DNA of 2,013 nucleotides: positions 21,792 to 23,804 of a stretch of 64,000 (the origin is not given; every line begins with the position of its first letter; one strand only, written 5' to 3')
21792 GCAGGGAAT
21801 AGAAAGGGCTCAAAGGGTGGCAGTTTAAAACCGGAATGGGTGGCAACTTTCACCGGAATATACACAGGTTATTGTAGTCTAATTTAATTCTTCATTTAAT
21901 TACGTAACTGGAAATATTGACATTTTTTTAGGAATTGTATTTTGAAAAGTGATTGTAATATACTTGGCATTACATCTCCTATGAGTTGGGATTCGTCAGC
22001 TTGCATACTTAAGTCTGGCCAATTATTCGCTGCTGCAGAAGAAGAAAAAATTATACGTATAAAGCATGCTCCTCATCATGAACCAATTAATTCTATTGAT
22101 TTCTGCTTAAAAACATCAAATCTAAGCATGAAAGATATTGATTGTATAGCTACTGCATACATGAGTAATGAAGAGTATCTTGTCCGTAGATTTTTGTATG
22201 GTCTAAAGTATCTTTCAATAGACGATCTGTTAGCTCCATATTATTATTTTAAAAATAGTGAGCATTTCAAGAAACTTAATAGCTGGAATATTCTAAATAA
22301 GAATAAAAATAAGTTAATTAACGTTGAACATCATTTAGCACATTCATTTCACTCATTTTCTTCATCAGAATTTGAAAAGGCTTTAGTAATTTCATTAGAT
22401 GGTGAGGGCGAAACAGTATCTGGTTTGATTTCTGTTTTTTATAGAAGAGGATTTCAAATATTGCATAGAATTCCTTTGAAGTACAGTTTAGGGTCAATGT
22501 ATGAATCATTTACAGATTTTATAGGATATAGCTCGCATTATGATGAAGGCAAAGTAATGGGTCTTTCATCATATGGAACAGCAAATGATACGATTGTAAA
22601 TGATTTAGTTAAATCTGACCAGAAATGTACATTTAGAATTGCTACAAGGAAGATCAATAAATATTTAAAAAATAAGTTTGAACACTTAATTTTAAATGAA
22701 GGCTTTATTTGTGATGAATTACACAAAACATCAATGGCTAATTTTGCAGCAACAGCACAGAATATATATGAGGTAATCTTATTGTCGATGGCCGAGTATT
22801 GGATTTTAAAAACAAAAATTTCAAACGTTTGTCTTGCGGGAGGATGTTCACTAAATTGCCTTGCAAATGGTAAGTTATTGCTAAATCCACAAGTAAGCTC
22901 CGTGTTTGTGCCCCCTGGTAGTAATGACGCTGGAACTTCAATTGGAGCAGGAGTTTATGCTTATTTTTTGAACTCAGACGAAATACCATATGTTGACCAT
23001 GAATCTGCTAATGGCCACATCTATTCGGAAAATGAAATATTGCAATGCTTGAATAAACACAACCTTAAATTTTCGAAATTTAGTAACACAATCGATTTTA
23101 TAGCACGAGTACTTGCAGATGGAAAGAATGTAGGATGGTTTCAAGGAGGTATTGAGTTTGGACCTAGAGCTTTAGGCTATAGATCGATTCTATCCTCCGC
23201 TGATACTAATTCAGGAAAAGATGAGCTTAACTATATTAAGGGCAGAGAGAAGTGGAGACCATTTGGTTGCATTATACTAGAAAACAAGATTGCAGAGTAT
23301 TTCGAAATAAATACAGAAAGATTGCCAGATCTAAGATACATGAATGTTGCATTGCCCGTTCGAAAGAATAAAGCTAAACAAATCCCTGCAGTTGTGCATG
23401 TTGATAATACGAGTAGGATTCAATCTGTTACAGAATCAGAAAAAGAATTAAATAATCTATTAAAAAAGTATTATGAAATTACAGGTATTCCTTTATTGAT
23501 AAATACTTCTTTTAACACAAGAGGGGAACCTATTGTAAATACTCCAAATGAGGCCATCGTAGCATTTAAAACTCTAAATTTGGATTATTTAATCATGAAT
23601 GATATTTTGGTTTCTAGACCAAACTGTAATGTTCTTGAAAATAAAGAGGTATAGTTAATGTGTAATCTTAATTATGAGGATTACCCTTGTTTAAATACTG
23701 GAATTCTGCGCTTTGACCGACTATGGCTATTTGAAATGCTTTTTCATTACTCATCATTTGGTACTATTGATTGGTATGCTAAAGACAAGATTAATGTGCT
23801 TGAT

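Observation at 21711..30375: Low-GC glycan-tailoring operon bracketed by inverted IS21 right ends (composite-transposon-like)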

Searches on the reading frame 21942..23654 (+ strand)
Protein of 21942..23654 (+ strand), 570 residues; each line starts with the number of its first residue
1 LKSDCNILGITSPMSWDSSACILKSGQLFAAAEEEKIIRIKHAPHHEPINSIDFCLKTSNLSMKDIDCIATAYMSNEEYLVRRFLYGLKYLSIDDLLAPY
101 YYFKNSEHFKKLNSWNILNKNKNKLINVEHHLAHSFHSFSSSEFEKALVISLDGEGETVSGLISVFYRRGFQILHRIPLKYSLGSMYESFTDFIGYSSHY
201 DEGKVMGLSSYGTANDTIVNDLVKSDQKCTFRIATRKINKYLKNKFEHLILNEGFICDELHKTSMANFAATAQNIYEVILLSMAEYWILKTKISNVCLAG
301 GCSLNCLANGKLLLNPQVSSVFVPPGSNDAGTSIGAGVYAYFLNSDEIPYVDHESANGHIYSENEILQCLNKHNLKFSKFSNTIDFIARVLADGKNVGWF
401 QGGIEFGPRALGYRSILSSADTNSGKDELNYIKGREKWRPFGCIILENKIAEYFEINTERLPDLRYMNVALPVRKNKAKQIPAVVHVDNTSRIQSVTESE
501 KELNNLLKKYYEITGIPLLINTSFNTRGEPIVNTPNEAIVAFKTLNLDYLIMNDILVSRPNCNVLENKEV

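Call 7: search_protein_families(library=pfam, proteins=[window:21942-23654:+], max_evalue=0.001)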
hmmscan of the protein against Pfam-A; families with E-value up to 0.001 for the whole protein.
window:21942-23654:+ (570 aa): 3 families
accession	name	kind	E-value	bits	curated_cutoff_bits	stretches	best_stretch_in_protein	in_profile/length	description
PF16861.10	Carbam_trans_C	-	8.2e-57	191.9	27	1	388-559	1-170/170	Carbamoyltransferase C-terminus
PF02543.21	Carbam_trans_N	-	1.4e-46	160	24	1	7-337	2-345/346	Carbamoyltransferase N-terminus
PF01300.24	Sua5_yciO_yrdC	-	0.00095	19.1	25.1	0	417-553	20-153/178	Telomere recombination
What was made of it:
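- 21942..23654 (+): O-carbamoyltransferase of the TobZ/NodU/GdmN type (570 aa). Pfam Carbam_trans_N and Carbam_trans_C (call 7).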

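Call 8: search_protein_families(library=ncbifam, proteins=[window:21942-23654:+], max_evalue=0.001)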
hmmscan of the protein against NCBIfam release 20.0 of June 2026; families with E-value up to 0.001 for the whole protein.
window:21942-23654:+ (570 aa): 2 families
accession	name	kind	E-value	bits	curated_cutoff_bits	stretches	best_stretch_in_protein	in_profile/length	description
NF041651.1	nodul_NodU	equivalog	1.3e-47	162.8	1000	1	14-530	8-528/556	nodulation protein NodU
TIGR00143.1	hypF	equivalog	5.9e-05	21.4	466.1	0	113-161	457-507/741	carbamoyltransferase HypF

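Call 25: search_solved_structures(query=window:21942-23654:+, max_evalue=0.001)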
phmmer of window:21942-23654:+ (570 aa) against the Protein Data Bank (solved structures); distinct sequences matched with E-value up to 0.001: 12.
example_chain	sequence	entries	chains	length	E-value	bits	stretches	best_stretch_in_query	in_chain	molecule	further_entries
7vyj_A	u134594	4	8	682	4.7e-69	236.7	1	16-558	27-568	GdmN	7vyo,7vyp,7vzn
7vzu_A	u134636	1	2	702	5e-69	236.6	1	16-558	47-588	GdmN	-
7vx0_A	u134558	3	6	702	5.2e-69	236.5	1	16-558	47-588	GdmN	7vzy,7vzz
3ven_A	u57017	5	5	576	2e-68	234.6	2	267-559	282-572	O-carbamoyltransferase TobZ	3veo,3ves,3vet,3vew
3ver_A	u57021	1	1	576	3.7e-68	233.7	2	267-559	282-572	O-carbamoyltransferase TobZ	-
3vex_A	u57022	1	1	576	4.4e-68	233.5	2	267-559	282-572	O-carbamoyltransferase TobZ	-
7vzq_A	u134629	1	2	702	7.6e-68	232.7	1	16-558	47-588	GdmN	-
3vf4_A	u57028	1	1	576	9.8e-68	232.3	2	267-559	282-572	O-carbamoyltransferase TobZ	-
3vf2_A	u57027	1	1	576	1.3e-67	231.9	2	267-559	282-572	O-carbamoyltransferase TobZ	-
3vez_A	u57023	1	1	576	2.2e-67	231.2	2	267-559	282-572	O-carbamoyltransferase TobZ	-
7xb6_A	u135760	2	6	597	1.2e-62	215.5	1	14-559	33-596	Carbamoyltransferase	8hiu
9s2t_A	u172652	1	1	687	4.3e-62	213.7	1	16-559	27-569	Decarbamoylnovobiocin carbamoyltransferase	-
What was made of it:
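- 21942..23654 (+): PDB hits GdmN, TobZ and NovN at E about 1e-68 (call 25).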

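Call 33: find_related_loci(query=window:21942-23654:+, collection=genome_contigs, flank=10000)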
Query window:21942-23654:+ (570 aa) in genome_contigs; peptide patterns used: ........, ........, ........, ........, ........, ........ (x = any residue, [..] = any of these).
37 stretches matched a pattern, but none encodes a relative of the query by tblastn (E <= 1e-3).
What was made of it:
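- Tried and rejected: The MAG itself is not among the GTDB representatives (call 33).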

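Call 34: find_homologous_proteins(query=window:21942-23654:+, max_evalue=1e-30)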
Query window:21942-23654:+ (570 aa): 4897 proteins with E <= 1e-30 among 8000 candidates; the best 120 are listed.
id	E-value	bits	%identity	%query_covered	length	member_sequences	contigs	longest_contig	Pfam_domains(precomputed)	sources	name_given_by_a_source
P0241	0.0e+0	1300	100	100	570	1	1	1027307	PF02543.22,PF16861.11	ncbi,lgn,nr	ncbi:MAG: carbamoyltransferase C-terminal domain-containing protein [Candidatus Krumholzibacteriota 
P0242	1.6e-100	356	37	97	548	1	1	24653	PF02543.22,PF16861.11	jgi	jgi:carbamoyltransferase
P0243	1.9e-95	339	35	97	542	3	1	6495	PF02543.22,PF16861.11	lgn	-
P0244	5.7e-95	337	35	99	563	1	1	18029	PF02543.22,PF16861.11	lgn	-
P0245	6.3e-95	337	37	97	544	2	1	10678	PF02543.22,PF16861.11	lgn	-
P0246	1.0e-94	336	36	99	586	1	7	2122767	PF02543.22,PF16861.11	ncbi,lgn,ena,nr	ncbi:MAG: hypothetical protein RBG1_1C00001G0679 [candidate division Zixibacteria bacterium RBG-1]|n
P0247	9.4e-94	333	35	97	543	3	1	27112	PF02543.22,PF16861.11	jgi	jgi:carbamoyltransferase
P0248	1.1e-93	333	35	97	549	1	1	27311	PF02543.22,PF22521.3,PF16861.11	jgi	jgi:carbamoyltransferase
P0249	4.1e-93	331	35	97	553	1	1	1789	PF02543.22,PF16861.11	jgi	-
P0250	1.4e-92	329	37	97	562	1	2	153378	PF02543.22,PF16861.11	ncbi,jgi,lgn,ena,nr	ncbi:carbamoyl transferase [Candidatus Woesearchaeota archaeon CG10_big_fil_rev_8_21_14_0_10_44_13]|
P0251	1.5e-92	329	36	95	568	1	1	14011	PF02543.22,PF00814.32,PF16861.11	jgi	-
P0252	1.7e-92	329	35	99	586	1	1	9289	PF02543.22,PF16861.11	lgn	-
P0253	1.9e-92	329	36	97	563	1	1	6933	PF02543.22,PF16861.11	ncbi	-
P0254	2.2e-92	329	36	97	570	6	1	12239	PF02543.22,PF16861.11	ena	-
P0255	4.3e-92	328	36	97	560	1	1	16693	PF02543.22,PF16861.11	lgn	-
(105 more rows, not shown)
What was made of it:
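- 21942..23654 (+): Best non-self homologue 37% identical (call 34).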

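Call 35: find_encoding_contigs(protein=P0242, flank=10000, max_places=2)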
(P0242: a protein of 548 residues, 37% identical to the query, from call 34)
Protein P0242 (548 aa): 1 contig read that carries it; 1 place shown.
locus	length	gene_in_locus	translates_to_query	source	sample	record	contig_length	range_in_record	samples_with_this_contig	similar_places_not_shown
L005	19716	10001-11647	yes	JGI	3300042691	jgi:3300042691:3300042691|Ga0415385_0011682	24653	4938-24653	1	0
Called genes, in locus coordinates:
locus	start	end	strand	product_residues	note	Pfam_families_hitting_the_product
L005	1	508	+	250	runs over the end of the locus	PF00970:FAD_binding_6, PF00175:NAD_binding_1, PF08030:NAD_binding_6 (faint)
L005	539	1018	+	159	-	PF02600:DsbB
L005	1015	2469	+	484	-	PF04244:DPRP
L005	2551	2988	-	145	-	-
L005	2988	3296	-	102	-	PF18912:DZR_2 (faint)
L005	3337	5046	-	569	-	PF01743:PolyA_pol, PF12627:PolyA_pol_RNAbd, PF01966:HD (weak)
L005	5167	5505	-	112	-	PF03819:MazG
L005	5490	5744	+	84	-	-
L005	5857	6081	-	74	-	-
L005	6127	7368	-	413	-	PF04851:ResIII, PF00270:DEAD, PF00271:Helicase_C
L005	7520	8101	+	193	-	PF00472:RF-1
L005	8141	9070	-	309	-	PF03690:MYG1_exonuc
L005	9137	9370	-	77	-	-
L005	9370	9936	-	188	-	-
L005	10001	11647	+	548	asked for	PF02543:Carbam_trans_N, PF16861:Carbam_trans_C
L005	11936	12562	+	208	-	PF00334:NDK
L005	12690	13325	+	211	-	PF07998:Peptidase_M54 (weak)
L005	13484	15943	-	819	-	PF00690:Cation_ATPase_N, PF00122:E1-E2_ATPase, PF00702:Hydrolase, PF13246:Cation_ATPase (weak), PF00689:Cation_ATPase_C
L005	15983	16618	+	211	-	-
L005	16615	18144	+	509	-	PF13231:PMT_2 (weak)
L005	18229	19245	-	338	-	PF07690:MFS_1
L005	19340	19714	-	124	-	?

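Call 36: find_encoding_contigs(protein=P0244, flank=10000, max_places=2)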
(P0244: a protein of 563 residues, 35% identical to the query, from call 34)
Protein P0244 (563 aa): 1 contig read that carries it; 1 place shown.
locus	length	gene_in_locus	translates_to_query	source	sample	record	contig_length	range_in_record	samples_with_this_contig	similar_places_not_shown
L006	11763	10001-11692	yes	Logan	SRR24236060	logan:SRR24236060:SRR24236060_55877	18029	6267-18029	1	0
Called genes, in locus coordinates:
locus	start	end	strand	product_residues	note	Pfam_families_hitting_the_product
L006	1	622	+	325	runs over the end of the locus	PF13186:SPASM, PF04055:Radical_SAM (weak)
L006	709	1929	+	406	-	PF13186:SPASM (weak), PF04055:Radical_SAM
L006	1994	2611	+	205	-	PF00908:dTDP_sugar_isom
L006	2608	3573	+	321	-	PF01073:3Beta_HSD, PF01370:Epimerase, PF04321:RmlD_sub_bind, PF16363:GDP_Man_Dehyd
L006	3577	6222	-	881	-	PF00535:Glycos_transf_2, PF10111:Glyco_tranf_2_2 (weak), PF13641:Glyco_tranf_2_3, PF00534:Glycos_transf_1, PF13692:Glyco_trans_1_4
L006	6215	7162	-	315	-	PF04055:Radical_SAM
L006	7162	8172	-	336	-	PF02568:ThiI (faint), PF06508:QueC (faint)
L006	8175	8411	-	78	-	PF01206:TusA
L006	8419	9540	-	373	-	PF00266:Aminotran_5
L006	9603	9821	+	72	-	-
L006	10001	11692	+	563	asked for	PF02543:Carbam_trans_N, PF16861:Carbam_trans_C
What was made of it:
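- One of the two carbamoyltransferase homologues whose contigs were examined sits in a glycan cluster that also holds rSAM/SPASM genes (L006, call 36); the other does not (call 35).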
